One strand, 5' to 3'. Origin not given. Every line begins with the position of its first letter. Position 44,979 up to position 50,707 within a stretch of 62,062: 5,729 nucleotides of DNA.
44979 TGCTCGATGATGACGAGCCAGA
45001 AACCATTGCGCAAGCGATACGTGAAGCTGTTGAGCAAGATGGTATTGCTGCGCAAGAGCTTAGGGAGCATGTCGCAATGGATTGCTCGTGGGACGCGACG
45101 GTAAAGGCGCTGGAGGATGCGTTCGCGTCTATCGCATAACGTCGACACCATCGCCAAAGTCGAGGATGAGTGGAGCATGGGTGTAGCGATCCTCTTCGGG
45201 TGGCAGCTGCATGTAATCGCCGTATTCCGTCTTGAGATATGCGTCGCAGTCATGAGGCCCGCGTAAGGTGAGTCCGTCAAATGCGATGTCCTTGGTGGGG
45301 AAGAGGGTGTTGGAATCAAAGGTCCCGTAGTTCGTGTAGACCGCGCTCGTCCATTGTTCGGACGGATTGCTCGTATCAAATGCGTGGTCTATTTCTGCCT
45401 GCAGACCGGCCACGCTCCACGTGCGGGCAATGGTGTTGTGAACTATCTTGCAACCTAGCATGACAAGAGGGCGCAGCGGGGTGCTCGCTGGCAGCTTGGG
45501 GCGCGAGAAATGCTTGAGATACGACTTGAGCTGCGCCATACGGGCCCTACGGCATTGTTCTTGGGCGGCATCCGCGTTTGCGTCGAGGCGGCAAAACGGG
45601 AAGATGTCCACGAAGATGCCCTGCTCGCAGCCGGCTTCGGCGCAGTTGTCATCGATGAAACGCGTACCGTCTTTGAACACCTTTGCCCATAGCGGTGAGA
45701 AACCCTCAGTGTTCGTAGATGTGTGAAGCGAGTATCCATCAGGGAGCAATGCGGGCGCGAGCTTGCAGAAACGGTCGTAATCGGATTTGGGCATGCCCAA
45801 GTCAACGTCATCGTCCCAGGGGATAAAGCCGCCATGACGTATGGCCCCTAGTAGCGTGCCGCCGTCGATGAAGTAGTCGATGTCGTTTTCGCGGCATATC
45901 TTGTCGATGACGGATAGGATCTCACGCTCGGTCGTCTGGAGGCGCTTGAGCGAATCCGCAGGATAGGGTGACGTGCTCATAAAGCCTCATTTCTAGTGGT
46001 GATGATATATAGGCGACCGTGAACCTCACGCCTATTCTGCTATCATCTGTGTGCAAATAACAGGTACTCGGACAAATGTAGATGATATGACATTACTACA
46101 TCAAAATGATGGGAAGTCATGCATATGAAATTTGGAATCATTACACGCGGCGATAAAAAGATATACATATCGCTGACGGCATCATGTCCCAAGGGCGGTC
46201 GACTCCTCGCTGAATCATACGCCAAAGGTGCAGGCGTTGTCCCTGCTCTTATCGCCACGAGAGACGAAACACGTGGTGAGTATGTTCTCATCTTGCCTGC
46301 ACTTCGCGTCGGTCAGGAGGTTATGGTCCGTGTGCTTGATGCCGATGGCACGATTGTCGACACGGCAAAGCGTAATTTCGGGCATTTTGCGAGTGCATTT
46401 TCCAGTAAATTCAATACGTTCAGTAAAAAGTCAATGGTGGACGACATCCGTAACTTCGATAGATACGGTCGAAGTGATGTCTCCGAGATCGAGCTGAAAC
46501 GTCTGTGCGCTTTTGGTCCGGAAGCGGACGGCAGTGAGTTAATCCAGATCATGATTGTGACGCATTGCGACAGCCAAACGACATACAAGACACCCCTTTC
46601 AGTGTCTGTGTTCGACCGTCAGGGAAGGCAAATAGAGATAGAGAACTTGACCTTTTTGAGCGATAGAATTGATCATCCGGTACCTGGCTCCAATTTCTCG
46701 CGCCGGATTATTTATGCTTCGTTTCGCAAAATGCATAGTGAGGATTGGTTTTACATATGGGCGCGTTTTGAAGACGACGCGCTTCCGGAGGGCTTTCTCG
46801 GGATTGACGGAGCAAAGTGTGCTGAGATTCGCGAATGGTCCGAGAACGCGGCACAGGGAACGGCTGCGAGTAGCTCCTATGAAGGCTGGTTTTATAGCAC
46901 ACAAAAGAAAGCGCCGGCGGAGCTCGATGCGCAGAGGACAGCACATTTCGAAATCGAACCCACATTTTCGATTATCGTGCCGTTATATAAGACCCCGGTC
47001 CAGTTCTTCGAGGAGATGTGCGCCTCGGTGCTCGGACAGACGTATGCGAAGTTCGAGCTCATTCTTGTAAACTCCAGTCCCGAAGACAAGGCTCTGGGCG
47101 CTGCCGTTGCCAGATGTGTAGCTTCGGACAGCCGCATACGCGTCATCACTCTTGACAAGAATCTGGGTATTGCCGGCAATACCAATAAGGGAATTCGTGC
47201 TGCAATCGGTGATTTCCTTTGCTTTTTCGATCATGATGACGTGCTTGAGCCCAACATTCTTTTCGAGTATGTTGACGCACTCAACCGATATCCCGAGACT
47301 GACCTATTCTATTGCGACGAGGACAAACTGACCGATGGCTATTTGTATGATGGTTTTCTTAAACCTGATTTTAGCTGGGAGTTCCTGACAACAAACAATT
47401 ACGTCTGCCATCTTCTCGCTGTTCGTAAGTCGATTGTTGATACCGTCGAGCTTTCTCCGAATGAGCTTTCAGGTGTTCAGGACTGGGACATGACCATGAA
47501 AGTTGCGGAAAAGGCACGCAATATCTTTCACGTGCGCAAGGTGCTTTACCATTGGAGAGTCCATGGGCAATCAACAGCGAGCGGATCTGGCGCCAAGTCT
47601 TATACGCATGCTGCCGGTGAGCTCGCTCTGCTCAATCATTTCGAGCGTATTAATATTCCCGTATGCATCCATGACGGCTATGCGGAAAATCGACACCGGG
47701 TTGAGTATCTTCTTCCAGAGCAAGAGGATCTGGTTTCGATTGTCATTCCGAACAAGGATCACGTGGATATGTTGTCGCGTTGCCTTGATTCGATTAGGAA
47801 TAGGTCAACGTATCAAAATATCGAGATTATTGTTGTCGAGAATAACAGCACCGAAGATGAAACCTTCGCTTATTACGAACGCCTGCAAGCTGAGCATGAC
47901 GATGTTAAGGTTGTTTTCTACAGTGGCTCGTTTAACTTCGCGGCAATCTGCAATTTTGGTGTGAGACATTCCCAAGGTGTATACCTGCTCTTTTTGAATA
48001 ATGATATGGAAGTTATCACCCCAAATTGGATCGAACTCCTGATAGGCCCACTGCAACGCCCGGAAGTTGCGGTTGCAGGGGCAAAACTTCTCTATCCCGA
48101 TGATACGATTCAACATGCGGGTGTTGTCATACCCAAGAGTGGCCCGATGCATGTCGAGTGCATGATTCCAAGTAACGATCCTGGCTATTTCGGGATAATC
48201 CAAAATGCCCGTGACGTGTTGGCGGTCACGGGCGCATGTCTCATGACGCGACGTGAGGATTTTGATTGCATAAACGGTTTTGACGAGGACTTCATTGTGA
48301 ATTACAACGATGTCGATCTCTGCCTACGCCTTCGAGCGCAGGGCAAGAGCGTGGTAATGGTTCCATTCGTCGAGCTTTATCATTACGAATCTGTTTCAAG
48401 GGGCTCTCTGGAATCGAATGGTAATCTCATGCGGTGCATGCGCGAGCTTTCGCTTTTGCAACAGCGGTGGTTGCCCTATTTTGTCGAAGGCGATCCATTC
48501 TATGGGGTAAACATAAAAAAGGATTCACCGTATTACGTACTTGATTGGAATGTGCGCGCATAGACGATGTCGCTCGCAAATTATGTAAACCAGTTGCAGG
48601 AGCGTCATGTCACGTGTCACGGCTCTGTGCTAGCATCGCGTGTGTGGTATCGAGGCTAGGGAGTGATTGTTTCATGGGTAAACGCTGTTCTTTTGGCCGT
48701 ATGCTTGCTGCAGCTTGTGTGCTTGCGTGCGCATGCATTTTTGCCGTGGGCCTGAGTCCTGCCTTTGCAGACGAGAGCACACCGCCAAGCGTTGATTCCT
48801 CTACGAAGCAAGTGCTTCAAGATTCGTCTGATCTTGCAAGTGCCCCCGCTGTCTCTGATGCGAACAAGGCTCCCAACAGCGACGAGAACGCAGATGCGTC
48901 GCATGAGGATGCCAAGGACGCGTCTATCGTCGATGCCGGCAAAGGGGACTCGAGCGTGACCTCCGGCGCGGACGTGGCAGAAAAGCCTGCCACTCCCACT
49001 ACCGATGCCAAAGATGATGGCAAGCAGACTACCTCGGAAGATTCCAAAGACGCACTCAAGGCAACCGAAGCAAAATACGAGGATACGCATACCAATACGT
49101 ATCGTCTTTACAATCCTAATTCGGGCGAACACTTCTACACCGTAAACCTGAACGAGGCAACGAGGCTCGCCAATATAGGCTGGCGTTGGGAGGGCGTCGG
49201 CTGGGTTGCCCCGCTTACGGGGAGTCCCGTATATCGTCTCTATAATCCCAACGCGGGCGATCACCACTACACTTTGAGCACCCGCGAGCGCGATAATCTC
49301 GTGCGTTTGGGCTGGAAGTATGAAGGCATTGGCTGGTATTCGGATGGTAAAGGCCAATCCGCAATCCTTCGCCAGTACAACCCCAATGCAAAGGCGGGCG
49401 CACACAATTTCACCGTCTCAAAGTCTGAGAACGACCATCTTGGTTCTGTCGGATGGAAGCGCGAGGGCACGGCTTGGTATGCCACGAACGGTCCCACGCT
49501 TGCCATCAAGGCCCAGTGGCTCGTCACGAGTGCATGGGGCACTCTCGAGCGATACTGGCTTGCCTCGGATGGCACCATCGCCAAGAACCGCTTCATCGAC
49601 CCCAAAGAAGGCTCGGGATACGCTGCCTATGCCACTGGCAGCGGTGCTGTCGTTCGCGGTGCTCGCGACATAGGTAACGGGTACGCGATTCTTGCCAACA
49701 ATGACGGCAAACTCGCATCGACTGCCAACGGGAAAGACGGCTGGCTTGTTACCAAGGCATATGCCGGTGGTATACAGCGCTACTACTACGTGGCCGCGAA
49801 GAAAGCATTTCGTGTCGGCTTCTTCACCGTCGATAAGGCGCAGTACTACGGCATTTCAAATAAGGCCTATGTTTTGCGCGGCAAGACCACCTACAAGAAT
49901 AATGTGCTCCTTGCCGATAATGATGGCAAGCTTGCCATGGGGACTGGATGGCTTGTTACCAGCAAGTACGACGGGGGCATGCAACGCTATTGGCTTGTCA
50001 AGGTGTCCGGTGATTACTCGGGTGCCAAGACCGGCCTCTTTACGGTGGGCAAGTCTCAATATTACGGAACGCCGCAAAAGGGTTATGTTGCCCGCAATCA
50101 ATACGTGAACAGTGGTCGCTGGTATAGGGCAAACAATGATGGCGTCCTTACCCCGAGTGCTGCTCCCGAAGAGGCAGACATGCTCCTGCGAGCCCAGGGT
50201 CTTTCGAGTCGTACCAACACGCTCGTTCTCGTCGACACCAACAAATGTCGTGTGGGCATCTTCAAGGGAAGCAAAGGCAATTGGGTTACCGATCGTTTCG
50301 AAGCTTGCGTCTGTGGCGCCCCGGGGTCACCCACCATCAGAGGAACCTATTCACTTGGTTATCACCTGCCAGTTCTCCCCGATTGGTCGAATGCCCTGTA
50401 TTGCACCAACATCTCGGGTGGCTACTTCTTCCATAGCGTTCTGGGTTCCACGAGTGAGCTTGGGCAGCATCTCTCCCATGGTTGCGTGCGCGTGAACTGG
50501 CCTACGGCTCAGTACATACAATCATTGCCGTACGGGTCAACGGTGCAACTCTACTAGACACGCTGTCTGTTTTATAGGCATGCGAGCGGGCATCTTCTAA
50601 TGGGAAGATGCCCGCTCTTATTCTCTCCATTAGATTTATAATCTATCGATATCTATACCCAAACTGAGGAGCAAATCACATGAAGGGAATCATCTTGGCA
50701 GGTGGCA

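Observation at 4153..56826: Family of 29-nt palindromes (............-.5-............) at six gene 3' ends: a REP-like element family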

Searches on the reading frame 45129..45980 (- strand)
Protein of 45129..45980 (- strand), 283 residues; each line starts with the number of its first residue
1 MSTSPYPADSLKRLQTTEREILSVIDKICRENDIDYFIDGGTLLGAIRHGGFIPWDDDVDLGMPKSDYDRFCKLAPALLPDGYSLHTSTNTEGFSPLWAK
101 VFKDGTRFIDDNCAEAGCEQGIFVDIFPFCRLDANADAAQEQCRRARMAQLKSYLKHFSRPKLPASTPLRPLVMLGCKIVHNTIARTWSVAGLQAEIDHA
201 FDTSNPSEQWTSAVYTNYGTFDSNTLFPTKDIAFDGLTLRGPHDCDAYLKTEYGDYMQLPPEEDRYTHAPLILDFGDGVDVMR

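Call 27: search_protein_families(library=pfam, proteins=[window:45129-45980:-])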
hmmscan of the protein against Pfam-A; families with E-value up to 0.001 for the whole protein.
window:45129-45980:- (283 aa): 1 family
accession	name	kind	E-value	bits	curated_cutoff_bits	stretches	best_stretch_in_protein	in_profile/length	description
PF04991.19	LicD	-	1.7e-39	136.7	22.6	1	29-254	1-227/227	LicD family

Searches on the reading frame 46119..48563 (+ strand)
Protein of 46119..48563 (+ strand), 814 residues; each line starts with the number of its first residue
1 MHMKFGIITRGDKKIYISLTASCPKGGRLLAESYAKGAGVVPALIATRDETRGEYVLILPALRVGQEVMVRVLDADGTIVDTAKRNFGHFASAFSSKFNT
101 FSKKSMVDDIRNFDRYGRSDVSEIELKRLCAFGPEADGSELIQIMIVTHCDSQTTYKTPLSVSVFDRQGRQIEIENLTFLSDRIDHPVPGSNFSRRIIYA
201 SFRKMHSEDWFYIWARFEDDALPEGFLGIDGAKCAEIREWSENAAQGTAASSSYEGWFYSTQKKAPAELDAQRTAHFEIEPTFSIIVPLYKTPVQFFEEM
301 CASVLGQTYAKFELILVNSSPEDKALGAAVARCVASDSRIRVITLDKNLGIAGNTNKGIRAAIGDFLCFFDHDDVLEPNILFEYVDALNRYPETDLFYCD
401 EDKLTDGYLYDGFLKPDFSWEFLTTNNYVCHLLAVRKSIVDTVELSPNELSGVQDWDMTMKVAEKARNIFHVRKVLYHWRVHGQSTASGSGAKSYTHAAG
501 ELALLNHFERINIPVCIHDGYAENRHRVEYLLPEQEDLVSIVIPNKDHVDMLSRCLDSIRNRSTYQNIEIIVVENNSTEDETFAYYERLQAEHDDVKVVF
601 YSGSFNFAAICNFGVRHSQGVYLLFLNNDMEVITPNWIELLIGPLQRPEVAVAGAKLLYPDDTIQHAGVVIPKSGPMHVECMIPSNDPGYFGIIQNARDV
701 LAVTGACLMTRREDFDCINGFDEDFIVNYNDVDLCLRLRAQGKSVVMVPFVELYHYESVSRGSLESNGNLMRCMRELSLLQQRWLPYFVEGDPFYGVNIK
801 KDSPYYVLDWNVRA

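Call 27: search_protein_families(library=pfam, proteins=[window:46119-48563:+])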
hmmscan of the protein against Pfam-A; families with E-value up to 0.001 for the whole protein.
window:46119-48563:+ (814 aa): 6 families
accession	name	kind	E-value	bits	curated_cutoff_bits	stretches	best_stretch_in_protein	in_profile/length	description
PF00535.33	Glycos_transf_2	-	6.2e-44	150.3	23.3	2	540-717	1-166/168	Glycosyl transferase family 2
PF13641.12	Glyco_tranf_2_3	-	2.4e-22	80.5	27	2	539-757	3-213/230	Glycosyltransferase like family 2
PF10111.15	Glyco_tranf_2_2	-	8.8e-13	48.8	27.3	1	541-749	2-210/276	Glycosyltransferase like family 2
PF13712.12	Glyco_tranf_2_5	-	5e-07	30.1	27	1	570-749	3-181/210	Glycosyltransferase like family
PF13632.12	Glyco_trans_2_3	-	5.8e-05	23.4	27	1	696-761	65-127/198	Glycosyl transferase family group 2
PF02709.20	Glyco_transf_7C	-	0.00088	19.3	23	0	704-755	20-71/78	N-terminal domain of galactosyltransferase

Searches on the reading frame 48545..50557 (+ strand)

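Call 27: search_protein_families(library=pfam, proteins=[window:48545-50557:+])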
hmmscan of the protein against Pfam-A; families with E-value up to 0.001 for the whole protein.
window:48545-50557:+ (670 aa): 2 families
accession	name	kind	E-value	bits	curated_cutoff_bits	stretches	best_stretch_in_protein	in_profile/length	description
PF18885.6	DUF5648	-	1.1e-47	162.1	25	1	185-313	2-133/134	Domain of unknown function (DUF5648)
PF03734.19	YkuD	-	5.3e-07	30.8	23.4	1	560-658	3-134/146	L,D-transpeptidase catalytic domain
